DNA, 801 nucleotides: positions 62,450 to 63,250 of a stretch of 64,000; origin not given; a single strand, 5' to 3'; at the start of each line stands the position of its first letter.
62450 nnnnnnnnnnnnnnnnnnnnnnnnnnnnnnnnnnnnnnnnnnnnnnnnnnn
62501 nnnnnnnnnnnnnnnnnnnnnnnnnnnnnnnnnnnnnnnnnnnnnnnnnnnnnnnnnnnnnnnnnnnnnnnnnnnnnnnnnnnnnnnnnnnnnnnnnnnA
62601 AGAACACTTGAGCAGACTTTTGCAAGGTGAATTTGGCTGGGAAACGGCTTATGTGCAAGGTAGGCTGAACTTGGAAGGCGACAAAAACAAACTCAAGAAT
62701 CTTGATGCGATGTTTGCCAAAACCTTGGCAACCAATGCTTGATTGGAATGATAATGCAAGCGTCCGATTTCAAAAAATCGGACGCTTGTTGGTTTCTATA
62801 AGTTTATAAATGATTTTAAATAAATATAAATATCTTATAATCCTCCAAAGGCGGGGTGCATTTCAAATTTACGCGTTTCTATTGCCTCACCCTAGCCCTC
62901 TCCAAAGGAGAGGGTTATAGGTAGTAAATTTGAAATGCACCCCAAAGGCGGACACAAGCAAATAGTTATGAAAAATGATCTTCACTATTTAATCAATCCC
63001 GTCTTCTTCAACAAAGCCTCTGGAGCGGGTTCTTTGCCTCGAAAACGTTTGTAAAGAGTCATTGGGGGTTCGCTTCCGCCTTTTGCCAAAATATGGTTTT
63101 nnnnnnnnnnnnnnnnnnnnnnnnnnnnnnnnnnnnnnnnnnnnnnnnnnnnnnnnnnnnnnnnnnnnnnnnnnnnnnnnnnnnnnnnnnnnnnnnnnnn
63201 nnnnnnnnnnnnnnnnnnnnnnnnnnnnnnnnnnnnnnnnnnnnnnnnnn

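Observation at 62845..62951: Textbook MITE: 87-bp element with perfect 17-bp TIRs and a 10-bp target-site duplication, with an empty-site paralogue in the window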

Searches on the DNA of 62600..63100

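Call 91: search_rna_families(source=window, start=62600, end=63100, threshold=evalue, max_evalue=1)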
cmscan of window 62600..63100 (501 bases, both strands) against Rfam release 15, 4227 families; matches with E-value up to 1: 5.
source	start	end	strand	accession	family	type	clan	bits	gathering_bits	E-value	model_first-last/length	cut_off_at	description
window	62742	62799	+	RF03665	MIR4359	Gene; miRNA;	-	23.6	75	0.05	1-67/67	no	MIR4359 microRNA precursor family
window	62853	62943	-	RF04099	MIR837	Gene; miRNA;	-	22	117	0.063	1-122/122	no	MIR837 microRNA precursor family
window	62742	62800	+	RF02362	Yfr10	Gene; sRNA;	-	22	43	0.71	1-78/78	no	Cyanobacterial functional RNA 10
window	62860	63016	+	RF01257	snR31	Gene; snRNA; snoRNA; HACA-box;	CL00026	21.2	45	0.052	1-223/223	no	Small nucleolar RNA snR31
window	62755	62790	-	RF00810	mir-85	Gene; miRNA;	-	18.5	68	0.76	1-82/82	no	mir-85 microRNA precursor family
